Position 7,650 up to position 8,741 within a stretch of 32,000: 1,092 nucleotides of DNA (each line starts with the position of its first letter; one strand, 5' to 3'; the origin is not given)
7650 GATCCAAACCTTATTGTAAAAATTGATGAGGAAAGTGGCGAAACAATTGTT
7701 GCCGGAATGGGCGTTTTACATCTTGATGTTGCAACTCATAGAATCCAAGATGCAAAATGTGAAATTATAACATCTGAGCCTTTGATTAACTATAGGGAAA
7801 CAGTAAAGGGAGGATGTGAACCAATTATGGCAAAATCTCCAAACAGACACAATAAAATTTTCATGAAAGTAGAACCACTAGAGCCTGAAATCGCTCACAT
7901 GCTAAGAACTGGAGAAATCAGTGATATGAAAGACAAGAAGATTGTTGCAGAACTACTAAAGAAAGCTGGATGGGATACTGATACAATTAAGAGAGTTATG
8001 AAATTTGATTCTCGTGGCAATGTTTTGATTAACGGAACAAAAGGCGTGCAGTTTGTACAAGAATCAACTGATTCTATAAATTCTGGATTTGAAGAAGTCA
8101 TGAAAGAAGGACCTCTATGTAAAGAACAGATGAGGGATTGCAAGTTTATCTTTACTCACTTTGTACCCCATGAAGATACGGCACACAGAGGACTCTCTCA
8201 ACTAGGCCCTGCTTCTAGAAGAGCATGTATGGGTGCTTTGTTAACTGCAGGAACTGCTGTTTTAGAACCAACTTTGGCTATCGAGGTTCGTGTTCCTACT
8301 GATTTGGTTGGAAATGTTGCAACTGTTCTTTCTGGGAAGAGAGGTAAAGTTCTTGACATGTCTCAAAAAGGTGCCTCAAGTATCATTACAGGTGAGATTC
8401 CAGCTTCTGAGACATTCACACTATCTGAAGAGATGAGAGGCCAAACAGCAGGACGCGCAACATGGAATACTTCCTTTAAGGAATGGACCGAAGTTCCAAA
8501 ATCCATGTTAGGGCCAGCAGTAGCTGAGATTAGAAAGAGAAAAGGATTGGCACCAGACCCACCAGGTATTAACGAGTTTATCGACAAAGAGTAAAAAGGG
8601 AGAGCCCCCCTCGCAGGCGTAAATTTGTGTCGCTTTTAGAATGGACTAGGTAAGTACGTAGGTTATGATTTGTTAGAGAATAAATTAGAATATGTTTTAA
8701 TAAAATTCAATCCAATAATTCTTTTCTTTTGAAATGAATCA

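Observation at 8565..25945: The coding end of aEF-2 plus ~80 nt of flank occurs four times in strictly alternating orientation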

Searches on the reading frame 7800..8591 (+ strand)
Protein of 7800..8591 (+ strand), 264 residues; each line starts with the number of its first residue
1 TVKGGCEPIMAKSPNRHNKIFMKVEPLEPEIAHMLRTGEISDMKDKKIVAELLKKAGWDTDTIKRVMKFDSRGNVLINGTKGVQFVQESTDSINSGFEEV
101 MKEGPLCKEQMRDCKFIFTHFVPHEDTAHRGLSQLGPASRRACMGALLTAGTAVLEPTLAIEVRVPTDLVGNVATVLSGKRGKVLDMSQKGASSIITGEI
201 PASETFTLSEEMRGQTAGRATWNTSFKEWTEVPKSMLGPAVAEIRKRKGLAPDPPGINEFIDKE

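Call 23: find_related_loci(query=window:7800-8591:+, collection=genome_contigs, flank=10000)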
Query window:7800-8591:+ (264 aa) in genome_contigs; peptide patterns used: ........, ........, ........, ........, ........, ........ (x = any residue, [..] = any of these).
379 stretches matched a pattern; 325 encode a relative of the query (tblastn E <= 1e-3); the best 80 are kept; 80 distinct loci.
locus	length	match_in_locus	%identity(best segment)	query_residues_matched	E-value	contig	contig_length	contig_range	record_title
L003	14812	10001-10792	98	1-264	4e-177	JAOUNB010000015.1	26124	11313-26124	MAG: Nitrosopumilus sp. isolate 8_1_July_SF_Bin59 8_1_July_SF_Bin59_scaffold_544_c1, whole genome shotgun sequence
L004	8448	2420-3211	98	1-264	1e-176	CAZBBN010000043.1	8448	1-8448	MAG TPA_asm: uncultured Nitrosopumilaceae archaeon isolate SRP216583_co1_260 genome assembly, contig: NODE_8485_length_8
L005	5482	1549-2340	96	1-264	2e-177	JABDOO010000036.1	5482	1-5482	MAG: Nitrosopumilus sp. isolate Site_A32 k127_319695, whole genome shotgun sequence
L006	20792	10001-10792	95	1-264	4e-174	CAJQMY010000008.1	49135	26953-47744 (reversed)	MAG: uncultured Candidatus Nitrosopumilus sp. isolate 10_20180412_Bin_MAXBIN_028_sub_1 genome assembly, contig: c_000000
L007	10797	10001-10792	96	1-264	3e-174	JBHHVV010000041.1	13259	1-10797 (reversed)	MAG: Nitrosopumilus sp. isolate S.4.sp1_bin.32 NODE_1907_length_13259_cov_13.445850, whole genome shotgun sequence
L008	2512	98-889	95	1-264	0e+0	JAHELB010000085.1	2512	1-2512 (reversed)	MAG: Nitrosopumilaceae archaeon isolate Ww602 NODE_241220_length_2512_cov_4.841071, whole genome shotgun sequence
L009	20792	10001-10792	96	1-264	2e-173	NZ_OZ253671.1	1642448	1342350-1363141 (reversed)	MAG: Nitrosopumilus sp. isolate a7174fe6-efbc-48e7-936d-e4c6e82819a1 chromosome 1, complete sequence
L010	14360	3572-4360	95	1-263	1e-172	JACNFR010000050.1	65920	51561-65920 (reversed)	MAG: Nitrosopumilus sp. isolate NIOZ-UU107 NIOZ-UU_NODE_371_length_65920_cov_62.7142, whole genome shotgun sequence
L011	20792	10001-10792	95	1-264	1e-172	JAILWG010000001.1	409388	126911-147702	MAG: Nitrosopumilus sp. isolate ECS24A2 ECS24A2_1, whole genome shotgun sequence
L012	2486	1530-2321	94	1-264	0e+0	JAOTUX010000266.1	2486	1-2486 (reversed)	MAG: Nitrosopumilus sp. isolate 13_May_SF_Bin26 13_May_SF_Bin26_scaffold_50802_c1, whole genome shotgun sequence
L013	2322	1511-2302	95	1-264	0e+0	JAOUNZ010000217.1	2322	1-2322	MAG: Nitrosopumilus sp. isolate 8_1_May_SF_Bin9 8_1_May_SF_Bin9_scaffold_158465_c1, whole genome shotgun sequence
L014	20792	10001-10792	95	1-264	1e-171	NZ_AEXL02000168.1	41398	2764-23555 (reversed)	Candidatus Nitrosopumilus salarius BD31 contig00306, whole genome shotgun sequence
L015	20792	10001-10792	95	1-264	8e-172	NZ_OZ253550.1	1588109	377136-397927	MAG: Nitrosopumilus sp. isolate b6ab8db1-e288-4189-af5a-9604fbca7118 chromosome 1, complete sequence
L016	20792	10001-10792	93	1-264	8e-171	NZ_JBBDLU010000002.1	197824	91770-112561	MAG: Nitrosopumilus sp. isolate LejiaA_33_50 Lejia_A_107_length_197824_cov_28, whole genome shotgun sequence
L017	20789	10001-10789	94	1-263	6e-171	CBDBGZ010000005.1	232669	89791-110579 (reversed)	MAG: Nitrosopumilus sp. isolate c36cf708-97f0-491c-9d70-4f9c4cd1efaf genome assembly, contig: contig_5, whole genome sho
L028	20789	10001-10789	94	1-263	2e-170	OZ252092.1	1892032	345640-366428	MAG: Nitrosopumilus sp. isolate 1ff4eb3d-b9ef-4315-8156-e0ce16ae0cce genome assembly, chromosome: 1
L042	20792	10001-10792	94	1-264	1e-168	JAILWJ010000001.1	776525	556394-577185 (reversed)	MAG: Nitrosarchaeum sp. isolate ECS25A1 ECS25A1_1, whole genome shotgun sequence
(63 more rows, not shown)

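Call 35: search_protein_families(library=pfam, proteins=[L042:10873-12153:-, L042:12160-13944:-, L042:13923-14252:-, L042:14269-14613:-, L042:14880-15437:+, L042:15743-16639:-, L042:17496-18206:+, L042:18234-19238:-], max_evalue=0.01)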
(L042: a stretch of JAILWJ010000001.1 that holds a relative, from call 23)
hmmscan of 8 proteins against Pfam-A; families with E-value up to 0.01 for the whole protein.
L042:10873-12153:- (426 aa): 0 families

L042:12160-13944:- (594 aa): 1 family
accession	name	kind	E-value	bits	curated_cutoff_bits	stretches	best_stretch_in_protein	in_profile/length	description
PF03175.18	DNA_pol_B_2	-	1.2e-28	100.7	25.8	1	181-414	137-391/468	DNA polymerase type B, organellar and viral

L042:13923-14252:- (109 aa): 1 family
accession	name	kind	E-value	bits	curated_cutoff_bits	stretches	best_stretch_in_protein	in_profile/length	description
PF14822.12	Vasohibin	-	0.0031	17.2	24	1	29-87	32-90/245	Vasohibin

L042:14269-14613:- (114 aa): 1 family
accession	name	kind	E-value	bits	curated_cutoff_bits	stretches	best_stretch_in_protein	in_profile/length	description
PF18870.6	HEPN_RES_NTD1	-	0.0017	19.1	27.4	1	17-93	51-125/131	HEPN/RES N-terminal domain 1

L042:14880-15437:+ (185 aa): 0 families

L042:15743-16639:- (298 aa): 0 families

L042:17496-18206:+ (236 aa): 1 family
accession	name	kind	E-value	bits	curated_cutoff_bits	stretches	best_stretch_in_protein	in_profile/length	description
PF23723.1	TPR_EDRF1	-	0.0072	15.8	27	1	29-161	261-387/395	Erythroid differentiation-related factor 1-like, TPR repeats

L042:18234-19238:- (334 aa): 1 family
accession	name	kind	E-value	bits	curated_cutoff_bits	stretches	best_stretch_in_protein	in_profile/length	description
PF01867.21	Cas_Cas1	-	1.6e-42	146.1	22.3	2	143-289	147-282/283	CRISPR associated protein Cas1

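Call 48: find_related_loci(query=L042:18234-19238:-, collection=viral_contigs, flank=10000)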
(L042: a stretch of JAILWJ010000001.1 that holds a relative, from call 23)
Query L042:18234-19238:- (334 aa) in viral_contigs; peptide patterns used: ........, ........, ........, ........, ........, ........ (x = any residue, [..] = any of these).
11 stretches matched a pattern, but none encodes a relative of the query by tblastn (E <= 1e-3).

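Call 49: find_homologous_proteins(query=L042:18234-19238:-, max_evalue=1e-20)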
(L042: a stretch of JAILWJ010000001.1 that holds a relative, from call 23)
Query L042:18234-19238:- (334 aa): 994 proteins with E <= 1e-20 among 2501 candidates; the best 120 are listed.
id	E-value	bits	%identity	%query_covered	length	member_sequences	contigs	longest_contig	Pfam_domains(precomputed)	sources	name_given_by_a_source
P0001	3.0e-222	755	100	100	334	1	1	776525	PF01867.22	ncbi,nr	ncbi:MAG: CRISPR-associated endonuclease Cas1 [Nitrosarchaeum sp.]|nr:CRISPR-associated endonuclease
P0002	4.6e-197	672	88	99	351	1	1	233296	PF01867.22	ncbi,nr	ncbi:MAG: CRISPR-associated endonuclease Cas1 [Nitrosarchaeum sp.]|nr:CRISPR-associated endonuclease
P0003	1.2e-192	658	85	99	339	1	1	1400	PF01867.22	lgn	-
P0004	1.4e-192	657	85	99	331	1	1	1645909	PF01867.22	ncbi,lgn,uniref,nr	ncbi:CRISPR-associated endonuclease Cas1 [Nitrosopumilus sp. K4]|uniref:CRISPR-associated endonuclea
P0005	7.5e-191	652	85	99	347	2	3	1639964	PF01867.22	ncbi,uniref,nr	ncbi:CRISPR-associated Cas1 family protein [Candidatus Nitrosopumilus koreensis AR1]|uniref:CRISPR-a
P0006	1.4e-190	651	86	99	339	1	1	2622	PF01867.22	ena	-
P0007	2.5e-188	643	83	100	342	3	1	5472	PF01867.22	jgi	-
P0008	4.1e-186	636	82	99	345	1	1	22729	PF01867.22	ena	-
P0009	1.1e-185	635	82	99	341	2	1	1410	PF01867.22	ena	-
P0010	1.8e-185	634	84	99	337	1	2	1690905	PF01867.22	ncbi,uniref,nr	ncbi:CRISPR-associated endonuclease Cas1 [Candidatus Nitrosopumilus sediminis]|uniref:CRISPR-associa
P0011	2.2e-185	634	82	99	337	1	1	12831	PF01867.22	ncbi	-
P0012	2.7e-185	633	82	99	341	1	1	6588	PF01867.22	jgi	jgi:CRISPR-associated protein Cas1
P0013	2.7e-185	633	83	99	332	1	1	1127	PF01867.22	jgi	-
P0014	8.4e-185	632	82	99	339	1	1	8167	PF01867.22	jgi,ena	-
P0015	1.1e-184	631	82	99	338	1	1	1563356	PF01867.22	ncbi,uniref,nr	ncbi:CRISPR-associated endonuclease Cas1 [Nitrosopumilus cobalaminigenes]|uniref:CRISPR-associated e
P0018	7.5e-183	625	81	99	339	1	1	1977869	PF01867.22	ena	-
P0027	4.3e-180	616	80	99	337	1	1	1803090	PF01867.22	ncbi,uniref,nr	ncbi:CRISPR-associated endonuclease Cas1 [Nitrosopumilus adriaticus]|uniref:CRISPR-associated endonu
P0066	1.0e-171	589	78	99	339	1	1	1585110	PF01867.22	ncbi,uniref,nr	ncbi:CRISPR-associated endonuclease Cas1 [Nitrosopumilus oxyclinae]|uniref:CRISPR-associated endonuc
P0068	1.4e-171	588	78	99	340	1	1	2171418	PF01867.22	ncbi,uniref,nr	ncbi:CRISPR-associated endonuclease Cas1 [Nitrosopumilus ureiphilus]|uniref:CRISPR-associated endonu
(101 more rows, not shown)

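Call 50: find_encoding_contigs(protein=P0005, flank=10000, max_places=1)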
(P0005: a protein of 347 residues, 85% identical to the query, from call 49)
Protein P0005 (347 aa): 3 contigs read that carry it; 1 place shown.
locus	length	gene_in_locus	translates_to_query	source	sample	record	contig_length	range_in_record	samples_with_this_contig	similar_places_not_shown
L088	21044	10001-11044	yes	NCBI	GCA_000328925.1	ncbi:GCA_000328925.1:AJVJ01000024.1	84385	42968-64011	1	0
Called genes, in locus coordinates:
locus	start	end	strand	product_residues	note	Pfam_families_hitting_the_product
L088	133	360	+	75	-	PF13424:TPR_12 (weak), PF13432:TPR_16, PF13371:TPR_9 (weak), PF14559:TPR_19, PF13431:TPR_17 (weak), PF00515:TPR_1, PF07719:TPR_2, PF13181:TPR_8 (weak), +5 more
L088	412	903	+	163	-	-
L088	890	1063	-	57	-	-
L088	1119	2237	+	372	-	PF04055:Radical_SAM, PF19288:CofH_C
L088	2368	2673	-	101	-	PF01910:Thiamine_BP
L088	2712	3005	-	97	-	-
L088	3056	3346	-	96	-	-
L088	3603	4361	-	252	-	-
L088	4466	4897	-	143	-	-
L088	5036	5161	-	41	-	-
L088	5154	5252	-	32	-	-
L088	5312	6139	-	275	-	PF02621:VitK2_biosynth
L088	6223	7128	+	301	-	PF01380:SIS (faint)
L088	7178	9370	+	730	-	PF00009:GTP_EFTU, PF22042:EF-G_D2, PF03144:GTP_EFTU_D2, PF14492:EFG_III, PF03764:EFG_IV, PF00679:EFG_C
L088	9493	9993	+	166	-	-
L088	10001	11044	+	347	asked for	PF01867:Cas_Cas1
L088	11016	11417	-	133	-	-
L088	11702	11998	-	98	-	-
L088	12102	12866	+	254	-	-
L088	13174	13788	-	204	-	-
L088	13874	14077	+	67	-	-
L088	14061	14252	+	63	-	-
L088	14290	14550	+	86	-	-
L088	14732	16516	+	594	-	PF03175:DNA_pol_B_2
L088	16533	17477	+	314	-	PF04326:SLFN_AlbA_2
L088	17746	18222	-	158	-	-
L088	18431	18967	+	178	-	PF13183:Fer4_8 (faint), PF12838:Fer4_7 (faint), PF14697:Fer4_21 (faint), PF00037:Fer4 (faint), PF12797:Fer4_2 (faint), PF12837:Fer4_6 (faint), PF13237:Fer4_10, PF13187:Fer4_9 (weak), +1 more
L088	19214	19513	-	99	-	-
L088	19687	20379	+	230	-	-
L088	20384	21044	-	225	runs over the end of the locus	PF01209:Ubie_methyltran, PF13489:Methyltransf_23, PF06325:PrmA, PF05175:MTS, PF13847:Methyltransf_31, PF08241:Methyltransf_11, PF08242:Methyltransf_12, PF13649:Methyltransf_25, +2 more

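Call 51: find_encoding_contigs(protein=P0027, flank=10000, max_places=1)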
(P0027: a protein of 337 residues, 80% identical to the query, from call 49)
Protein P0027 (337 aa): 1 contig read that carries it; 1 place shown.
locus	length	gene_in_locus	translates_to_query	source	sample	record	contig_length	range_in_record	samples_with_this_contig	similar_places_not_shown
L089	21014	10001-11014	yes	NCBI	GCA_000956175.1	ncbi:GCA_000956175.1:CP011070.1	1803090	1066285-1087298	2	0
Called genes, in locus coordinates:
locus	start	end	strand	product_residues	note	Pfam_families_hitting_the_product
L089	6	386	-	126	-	PF20364:DUF6659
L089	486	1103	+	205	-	PF01135:PCMT, PF01596:Methyltransf_3, PF13578:Methyltransf_24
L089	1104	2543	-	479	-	-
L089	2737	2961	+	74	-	-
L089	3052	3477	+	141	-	-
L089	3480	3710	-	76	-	-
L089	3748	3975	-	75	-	-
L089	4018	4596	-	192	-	-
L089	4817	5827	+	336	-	PF00072:Response_reg, PF18551:TackOD1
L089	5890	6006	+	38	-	-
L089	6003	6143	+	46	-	-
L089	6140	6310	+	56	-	-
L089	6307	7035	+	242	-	PF06725:3D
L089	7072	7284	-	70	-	-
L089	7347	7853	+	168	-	-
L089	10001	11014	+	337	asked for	PF01867:Cas_Cas1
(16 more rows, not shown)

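Call 52: find_encoding_contigs(protein=P0010, flank=10000, max_places=1)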
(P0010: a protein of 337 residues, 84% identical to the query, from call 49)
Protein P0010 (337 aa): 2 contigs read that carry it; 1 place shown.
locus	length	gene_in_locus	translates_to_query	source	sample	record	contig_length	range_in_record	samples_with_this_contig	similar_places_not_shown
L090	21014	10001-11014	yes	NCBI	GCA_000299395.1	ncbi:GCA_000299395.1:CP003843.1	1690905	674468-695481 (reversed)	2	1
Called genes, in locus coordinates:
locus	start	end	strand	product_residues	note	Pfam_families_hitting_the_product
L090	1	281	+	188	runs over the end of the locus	-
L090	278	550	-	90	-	PF01927:Mut7-C (weak), PF18478:PIN_10 (weak), PF18480:DUF5615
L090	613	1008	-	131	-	PF20364:DUF6659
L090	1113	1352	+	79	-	-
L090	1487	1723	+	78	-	-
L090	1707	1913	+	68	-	-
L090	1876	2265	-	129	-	-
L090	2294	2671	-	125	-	PF20364:DUF6659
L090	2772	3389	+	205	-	PF01135:PCMT (weak), PF01596:Methyltransf_3, PF13847:Methyltransf_31 (weak), PF13578:Methyltransf_24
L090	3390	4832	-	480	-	-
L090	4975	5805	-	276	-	PF00127:Copper-bind (weak)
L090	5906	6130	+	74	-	-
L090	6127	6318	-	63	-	-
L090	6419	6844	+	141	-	-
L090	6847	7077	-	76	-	-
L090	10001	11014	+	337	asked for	PF01867:Cas_Cas1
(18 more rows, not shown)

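Call 71: find_encoding_contigs(protein=P0004, flank=10000, max_places=1)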
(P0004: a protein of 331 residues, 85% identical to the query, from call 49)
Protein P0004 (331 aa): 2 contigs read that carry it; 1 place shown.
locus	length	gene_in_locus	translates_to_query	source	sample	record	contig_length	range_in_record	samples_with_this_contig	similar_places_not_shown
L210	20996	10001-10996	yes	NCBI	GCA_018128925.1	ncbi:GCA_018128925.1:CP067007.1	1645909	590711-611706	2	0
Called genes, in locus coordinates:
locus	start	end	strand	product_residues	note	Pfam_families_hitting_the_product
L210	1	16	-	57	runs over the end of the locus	-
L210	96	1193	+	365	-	PF04055:Radical_SAM, PF19288:CofH_C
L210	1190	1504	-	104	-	PF01910:Thiamine_BP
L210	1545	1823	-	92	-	-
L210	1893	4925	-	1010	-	-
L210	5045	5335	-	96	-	-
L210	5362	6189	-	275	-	PF02621:VitK2_biosynth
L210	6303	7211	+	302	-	PF01380:SIS (faint)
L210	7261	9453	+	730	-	PF00009:GTP_EFTU, PF22042:EF-G_D2, PF03144:GTP_EFTU_D2, PF14492:EFG_III, PF03764:EFG_IV, PF00679:EFG_C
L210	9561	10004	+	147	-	-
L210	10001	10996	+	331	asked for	PF01867:Cas_Cas1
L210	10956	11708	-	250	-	-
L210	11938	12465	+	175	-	-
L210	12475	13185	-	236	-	PF08378:NERD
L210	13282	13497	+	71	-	-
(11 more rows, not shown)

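Call 72: find_encoding_contigs(protein=P0015, flank=10000, max_places=1)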
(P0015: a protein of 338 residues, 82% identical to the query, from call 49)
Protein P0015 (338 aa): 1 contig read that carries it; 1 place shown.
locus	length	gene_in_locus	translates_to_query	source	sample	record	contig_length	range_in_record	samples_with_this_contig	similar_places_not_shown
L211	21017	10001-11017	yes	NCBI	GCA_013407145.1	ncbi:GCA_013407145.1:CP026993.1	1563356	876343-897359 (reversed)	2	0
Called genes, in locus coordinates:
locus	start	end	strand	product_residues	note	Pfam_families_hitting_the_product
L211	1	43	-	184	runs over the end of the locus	PF00226:DnaJ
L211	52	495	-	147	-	PF13404:HTH_AsnC-type, PF13412:HTH_24, PF01037:AsnC_trans_reg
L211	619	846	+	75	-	PF00515:TPR_1 (weak), PF07719:TPR_2 (weak), PF13424:TPR_12 (weak), PF13432:TPR_16, PF13371:TPR_9, PF13414:TPR_11, PF00515:TPR_1, PF07719:TPR_2, +6 more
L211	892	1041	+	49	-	-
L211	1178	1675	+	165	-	-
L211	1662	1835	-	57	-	-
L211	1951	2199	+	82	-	-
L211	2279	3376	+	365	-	PF04055:Radical_SAM, PF19288:CofH_C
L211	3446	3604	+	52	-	-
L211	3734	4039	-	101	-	PF01910:Thiamine_BP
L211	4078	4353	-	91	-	-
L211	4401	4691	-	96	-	-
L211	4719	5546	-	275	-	PF02621:VitK2_biosynth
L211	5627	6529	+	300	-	PF01380:SIS (faint)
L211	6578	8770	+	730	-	PF00009:GTP_EFTU, PF22042:EF-G_D2, PF03144:GTP_EFTU_D2, PF14492:EFG_III, PF03764:EFG_IV, PF00679:EFG_C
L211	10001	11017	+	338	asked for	PF01867:Cas_Cas1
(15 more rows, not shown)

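Call 73: find_encoding_contigs(protein=P0066, flank=10000, max_places=1)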
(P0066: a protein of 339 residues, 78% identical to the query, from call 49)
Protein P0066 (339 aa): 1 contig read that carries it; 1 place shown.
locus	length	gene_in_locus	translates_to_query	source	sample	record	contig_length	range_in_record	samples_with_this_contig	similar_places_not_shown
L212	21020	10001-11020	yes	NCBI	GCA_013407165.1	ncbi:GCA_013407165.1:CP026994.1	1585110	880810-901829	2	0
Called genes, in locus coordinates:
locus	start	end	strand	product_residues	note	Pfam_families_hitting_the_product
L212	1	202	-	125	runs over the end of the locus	PF20364:DUF6659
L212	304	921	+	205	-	PF01596:Methyltransf_3, PF01135:PCMT (weak), PF13847:Methyltransf_31 (weak), PF13578:Methyltransf_24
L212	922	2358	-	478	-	-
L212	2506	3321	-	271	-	PF00127:Copper-bind (weak)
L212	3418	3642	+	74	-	-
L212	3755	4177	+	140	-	-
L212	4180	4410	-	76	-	-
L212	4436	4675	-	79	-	-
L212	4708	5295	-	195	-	-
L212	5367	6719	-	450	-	PF00753:Lactamase_B (faint)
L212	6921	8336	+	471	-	PF20720:nSTAND3 (faint), PF06745:ATPase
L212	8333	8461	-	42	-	-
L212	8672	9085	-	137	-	-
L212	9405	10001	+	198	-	-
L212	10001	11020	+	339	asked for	PF01867:Cas_Cas1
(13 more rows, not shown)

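Call 74: find_encoding_contigs(protein=P0068, flank=10000, max_places=1)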
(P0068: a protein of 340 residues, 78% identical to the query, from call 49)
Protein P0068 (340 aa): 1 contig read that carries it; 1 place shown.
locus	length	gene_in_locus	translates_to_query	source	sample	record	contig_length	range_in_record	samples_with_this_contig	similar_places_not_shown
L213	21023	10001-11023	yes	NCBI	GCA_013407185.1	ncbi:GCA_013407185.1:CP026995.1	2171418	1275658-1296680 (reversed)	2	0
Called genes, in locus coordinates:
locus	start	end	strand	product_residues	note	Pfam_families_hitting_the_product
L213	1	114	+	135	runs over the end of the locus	-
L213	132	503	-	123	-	-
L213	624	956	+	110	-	-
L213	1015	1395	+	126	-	-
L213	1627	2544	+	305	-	PF03308:MeaB, PF07693:KAP_NTPase (weak), PF02492:cobW (weak)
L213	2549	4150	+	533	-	PF01642:MM_CoA_mutase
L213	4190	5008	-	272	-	-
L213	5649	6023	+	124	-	-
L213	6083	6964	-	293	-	PF00571:CBS (faint)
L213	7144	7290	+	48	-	-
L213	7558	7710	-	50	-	-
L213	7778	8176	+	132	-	PF00903:Glyoxalase, PF13468:Glyoxalase_3, PF13669:Glyoxalase_4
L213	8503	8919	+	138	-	-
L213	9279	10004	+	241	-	-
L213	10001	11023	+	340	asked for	PF01867:Cas_Cas1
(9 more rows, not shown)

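Call 75: find_encoding_contigs(protein=P0018, flank=10000, max_places=1)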
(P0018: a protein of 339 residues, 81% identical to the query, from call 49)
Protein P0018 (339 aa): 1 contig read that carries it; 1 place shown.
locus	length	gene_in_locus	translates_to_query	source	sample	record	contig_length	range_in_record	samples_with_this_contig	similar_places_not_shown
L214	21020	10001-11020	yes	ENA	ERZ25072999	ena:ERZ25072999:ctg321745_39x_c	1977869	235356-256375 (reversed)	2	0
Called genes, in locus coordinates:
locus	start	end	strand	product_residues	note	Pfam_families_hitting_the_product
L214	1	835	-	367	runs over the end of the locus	PF01888:CbiD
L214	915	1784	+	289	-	PF01073:3Beta_HSD, PF01370:Epimerase, PF04321:RmlD_sub_bind (faint), PF05368:NmrA, PF07993:NAD_binding_4 (faint), PF13460:NAD_binding_10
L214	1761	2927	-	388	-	PF00438:S-AdoMet_synt_N, PF02772:S-AdoMet_synt_M, PF02773:S-AdoMet_synt_C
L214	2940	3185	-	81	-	PF01423:LSM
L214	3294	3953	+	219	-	PF00154:RecA_N, PF06745:ATPase, PF08423:Rad51, PF13479:AAA_24 (weak), PF05707:Zot (weak)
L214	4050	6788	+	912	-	PF00176:SNF2-rel_dom (faint), PF00270:DEAD, PF04851:ResIII, PF00271:Helicase_C, PF22590:Cas3-like_C_2 (weak), PF19306:WHD_Lhr, PF08494:DEAD_assoc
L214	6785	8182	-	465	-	PF17244:CDC24_OB3 (faint), PF01336:tRNA_anti-codon (faint)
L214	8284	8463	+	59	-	-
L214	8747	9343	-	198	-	-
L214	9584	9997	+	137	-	-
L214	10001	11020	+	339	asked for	PF01867:Cas_Cas1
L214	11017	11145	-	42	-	-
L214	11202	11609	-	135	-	-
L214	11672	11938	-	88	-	-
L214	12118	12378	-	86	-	-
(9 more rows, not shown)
